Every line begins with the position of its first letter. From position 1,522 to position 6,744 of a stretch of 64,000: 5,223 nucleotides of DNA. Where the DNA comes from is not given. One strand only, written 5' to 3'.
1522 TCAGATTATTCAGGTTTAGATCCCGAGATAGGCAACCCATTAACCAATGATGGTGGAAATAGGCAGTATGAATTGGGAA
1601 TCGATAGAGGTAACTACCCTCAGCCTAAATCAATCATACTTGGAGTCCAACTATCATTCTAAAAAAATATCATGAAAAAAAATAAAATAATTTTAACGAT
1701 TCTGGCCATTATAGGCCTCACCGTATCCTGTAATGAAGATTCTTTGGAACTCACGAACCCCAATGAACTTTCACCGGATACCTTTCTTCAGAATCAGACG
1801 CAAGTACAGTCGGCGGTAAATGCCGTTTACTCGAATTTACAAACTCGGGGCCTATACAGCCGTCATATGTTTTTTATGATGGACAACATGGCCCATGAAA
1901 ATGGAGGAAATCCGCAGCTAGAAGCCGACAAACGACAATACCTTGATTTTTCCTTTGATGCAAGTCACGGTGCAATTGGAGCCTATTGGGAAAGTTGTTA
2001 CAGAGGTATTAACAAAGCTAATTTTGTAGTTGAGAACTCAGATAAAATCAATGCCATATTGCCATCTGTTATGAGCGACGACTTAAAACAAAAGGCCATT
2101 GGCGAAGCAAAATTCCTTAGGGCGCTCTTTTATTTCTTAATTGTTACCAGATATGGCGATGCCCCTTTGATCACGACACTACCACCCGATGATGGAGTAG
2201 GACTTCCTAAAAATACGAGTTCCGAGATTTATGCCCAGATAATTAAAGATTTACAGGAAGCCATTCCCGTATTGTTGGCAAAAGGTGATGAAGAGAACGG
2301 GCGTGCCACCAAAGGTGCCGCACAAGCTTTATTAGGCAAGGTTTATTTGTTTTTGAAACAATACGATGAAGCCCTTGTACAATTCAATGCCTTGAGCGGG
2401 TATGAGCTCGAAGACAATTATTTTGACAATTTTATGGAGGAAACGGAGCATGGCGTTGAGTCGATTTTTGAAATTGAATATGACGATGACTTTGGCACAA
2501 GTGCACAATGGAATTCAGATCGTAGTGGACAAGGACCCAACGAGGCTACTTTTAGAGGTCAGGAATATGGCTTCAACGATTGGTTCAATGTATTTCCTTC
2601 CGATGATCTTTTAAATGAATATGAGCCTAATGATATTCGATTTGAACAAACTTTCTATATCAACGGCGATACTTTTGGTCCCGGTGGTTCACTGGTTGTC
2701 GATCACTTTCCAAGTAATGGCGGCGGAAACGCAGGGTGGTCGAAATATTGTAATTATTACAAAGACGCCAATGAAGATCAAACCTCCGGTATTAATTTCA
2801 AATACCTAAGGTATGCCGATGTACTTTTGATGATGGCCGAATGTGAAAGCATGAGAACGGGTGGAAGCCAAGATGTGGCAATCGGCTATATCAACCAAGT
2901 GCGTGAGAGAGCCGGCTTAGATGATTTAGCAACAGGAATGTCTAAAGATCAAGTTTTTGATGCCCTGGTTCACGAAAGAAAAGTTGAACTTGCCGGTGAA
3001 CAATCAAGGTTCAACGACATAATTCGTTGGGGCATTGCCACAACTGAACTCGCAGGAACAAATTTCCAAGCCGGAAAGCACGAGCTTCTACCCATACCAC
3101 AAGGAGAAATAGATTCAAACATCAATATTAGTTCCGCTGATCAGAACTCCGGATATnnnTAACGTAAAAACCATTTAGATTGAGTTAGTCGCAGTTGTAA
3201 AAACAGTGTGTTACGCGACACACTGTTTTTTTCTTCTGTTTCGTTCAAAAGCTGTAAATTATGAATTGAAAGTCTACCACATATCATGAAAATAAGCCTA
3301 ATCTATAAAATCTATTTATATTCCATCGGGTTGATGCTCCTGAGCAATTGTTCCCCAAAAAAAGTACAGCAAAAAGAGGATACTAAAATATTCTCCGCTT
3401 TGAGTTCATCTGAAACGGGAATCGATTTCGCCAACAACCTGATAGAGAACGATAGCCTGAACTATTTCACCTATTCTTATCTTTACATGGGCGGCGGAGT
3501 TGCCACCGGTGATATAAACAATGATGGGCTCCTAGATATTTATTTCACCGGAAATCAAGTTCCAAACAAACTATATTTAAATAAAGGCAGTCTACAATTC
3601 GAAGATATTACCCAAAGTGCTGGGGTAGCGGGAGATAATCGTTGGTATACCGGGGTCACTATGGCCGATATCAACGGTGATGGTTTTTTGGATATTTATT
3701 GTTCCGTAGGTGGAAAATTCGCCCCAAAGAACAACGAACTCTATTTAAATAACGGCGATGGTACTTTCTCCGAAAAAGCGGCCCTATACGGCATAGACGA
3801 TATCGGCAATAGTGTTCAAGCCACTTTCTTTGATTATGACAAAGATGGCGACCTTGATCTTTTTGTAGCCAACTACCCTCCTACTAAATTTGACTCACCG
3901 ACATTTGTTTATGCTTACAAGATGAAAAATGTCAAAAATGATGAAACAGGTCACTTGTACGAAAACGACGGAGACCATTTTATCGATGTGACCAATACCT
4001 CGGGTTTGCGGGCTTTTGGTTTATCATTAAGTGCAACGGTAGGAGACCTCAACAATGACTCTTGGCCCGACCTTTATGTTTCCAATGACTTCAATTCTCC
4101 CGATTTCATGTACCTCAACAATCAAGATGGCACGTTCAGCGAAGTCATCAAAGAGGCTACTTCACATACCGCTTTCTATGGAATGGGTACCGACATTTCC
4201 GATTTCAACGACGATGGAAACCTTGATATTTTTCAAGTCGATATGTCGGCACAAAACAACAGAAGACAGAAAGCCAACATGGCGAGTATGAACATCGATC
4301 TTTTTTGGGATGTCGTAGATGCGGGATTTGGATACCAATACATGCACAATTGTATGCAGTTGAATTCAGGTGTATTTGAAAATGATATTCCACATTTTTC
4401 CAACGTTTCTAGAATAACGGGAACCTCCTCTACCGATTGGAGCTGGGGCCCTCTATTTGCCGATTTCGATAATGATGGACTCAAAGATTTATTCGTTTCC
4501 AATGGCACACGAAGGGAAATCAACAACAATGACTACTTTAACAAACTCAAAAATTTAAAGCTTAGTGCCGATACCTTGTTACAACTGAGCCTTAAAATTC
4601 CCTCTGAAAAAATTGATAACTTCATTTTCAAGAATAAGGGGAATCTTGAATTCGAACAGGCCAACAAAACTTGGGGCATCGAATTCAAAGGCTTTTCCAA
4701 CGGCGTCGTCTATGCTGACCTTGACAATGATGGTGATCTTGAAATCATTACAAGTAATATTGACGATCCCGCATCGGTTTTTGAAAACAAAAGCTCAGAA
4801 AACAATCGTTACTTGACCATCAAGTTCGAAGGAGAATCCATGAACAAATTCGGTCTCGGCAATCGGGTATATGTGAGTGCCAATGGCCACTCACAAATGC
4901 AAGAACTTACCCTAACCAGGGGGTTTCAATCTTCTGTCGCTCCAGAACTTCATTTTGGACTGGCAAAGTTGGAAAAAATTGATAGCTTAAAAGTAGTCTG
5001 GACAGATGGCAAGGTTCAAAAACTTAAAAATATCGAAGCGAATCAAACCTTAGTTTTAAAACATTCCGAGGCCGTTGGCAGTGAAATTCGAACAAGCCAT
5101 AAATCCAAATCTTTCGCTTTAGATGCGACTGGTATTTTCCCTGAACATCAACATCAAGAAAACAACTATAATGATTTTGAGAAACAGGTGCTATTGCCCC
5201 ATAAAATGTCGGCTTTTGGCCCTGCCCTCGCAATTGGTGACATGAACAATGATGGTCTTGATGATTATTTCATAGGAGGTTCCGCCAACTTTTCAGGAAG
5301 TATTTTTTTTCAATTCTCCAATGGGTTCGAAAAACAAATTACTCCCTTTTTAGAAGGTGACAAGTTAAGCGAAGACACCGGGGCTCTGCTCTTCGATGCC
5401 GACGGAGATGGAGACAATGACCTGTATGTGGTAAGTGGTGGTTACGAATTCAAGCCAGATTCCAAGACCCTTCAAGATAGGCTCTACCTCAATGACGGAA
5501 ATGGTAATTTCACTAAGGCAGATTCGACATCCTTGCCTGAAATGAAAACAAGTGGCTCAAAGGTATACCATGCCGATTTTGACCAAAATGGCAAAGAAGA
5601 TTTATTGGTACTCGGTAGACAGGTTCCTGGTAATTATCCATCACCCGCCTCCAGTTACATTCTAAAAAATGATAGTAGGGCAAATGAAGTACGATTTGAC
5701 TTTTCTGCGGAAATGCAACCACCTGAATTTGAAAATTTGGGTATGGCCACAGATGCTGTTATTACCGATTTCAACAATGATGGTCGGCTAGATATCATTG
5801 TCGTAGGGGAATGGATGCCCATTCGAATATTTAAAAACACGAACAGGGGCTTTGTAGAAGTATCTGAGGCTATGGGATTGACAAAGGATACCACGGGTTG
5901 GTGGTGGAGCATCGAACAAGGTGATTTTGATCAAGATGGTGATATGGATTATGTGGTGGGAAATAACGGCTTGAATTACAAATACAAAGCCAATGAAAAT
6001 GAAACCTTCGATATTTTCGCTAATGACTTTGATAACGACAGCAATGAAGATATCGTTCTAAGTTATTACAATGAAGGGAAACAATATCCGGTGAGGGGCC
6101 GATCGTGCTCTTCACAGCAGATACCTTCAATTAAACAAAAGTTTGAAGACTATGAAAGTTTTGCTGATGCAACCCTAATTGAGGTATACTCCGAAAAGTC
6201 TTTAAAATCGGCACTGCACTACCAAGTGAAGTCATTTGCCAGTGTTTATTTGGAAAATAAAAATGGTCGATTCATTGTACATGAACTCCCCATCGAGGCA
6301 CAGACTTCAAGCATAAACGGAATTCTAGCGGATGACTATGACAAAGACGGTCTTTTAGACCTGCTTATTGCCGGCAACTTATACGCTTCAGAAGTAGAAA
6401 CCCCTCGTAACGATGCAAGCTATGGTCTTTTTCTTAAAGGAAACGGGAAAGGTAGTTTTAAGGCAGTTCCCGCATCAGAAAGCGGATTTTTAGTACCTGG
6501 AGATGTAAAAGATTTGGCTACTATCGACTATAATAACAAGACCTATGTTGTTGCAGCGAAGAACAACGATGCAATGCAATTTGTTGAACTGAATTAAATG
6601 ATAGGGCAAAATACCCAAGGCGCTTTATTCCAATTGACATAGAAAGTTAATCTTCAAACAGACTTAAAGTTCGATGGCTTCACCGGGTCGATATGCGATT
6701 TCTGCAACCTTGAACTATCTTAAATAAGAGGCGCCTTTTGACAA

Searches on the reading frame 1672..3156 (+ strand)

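Call 36: search_protein_families(library=pfam, proteins=[window:1672-3156:+], max_evalue=0.1)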
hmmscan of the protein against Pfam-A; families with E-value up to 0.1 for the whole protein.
window:1672-3156:+ (495 aa): 3 families
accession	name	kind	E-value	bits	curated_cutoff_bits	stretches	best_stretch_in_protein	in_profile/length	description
PF07980.17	SusD_RagB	-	9.4e-39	134.3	23.1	1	263-495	2-297/297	SusD family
PF14322.12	SusD-like_3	-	4.3e-25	89.5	27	1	25-226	3-191/191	Starch-binding associating with outer membrane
PF12771.13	SusD-like_2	-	7.6e-06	25.4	27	1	98-204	53-151/415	Starch-binding associating with outer membrane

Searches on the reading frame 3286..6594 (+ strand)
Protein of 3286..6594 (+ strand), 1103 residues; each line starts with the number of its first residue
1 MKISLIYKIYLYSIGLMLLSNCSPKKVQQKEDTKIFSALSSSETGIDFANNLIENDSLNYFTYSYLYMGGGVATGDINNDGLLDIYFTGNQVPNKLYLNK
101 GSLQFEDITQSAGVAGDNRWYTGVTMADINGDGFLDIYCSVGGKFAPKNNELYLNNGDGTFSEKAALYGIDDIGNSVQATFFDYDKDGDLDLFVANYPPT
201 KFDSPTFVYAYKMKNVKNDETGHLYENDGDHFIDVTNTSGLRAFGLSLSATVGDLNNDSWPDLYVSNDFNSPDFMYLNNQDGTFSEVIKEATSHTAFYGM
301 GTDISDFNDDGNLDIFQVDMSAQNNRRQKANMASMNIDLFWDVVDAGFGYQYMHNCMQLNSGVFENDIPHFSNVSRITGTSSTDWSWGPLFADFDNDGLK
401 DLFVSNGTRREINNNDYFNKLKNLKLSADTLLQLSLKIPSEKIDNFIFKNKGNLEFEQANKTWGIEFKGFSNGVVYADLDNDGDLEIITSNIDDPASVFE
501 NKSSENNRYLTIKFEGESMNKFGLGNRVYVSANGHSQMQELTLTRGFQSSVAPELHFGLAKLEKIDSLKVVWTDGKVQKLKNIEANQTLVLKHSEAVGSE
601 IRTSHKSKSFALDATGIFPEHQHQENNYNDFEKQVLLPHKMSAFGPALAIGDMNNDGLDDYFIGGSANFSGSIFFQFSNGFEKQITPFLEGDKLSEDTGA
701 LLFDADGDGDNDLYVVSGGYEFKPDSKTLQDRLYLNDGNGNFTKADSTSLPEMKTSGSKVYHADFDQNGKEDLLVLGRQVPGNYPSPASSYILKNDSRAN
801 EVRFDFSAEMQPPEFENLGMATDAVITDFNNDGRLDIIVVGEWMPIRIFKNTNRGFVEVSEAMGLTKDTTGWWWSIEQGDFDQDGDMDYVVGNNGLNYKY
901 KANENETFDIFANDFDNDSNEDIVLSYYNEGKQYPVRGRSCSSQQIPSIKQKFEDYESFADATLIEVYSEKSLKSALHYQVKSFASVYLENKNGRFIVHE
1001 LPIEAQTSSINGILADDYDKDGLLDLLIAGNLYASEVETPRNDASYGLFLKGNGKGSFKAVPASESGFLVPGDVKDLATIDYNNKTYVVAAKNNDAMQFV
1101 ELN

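Call 36: search_protein_families(library=pfam, proteins=[window:3286-6594:+], max_evalue=0.1)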
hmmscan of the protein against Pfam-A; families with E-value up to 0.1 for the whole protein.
window:3286-6594:+ (1103 aa): 3 families
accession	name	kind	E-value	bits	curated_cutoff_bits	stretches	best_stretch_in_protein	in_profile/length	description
PF13517.12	FG-GAP_3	-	1.3e-77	256.7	26.9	11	76-138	1-60/61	FG-GAP-like repeat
PF01839.29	FG-GAP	-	1.4e-25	89.1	22.1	3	249-271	4-26/37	FG-GAP repeat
PF07593.17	UnbV_ASPIC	-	3.8e-22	78.4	23.4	1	523-589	1-67/68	ASPIC and UnbV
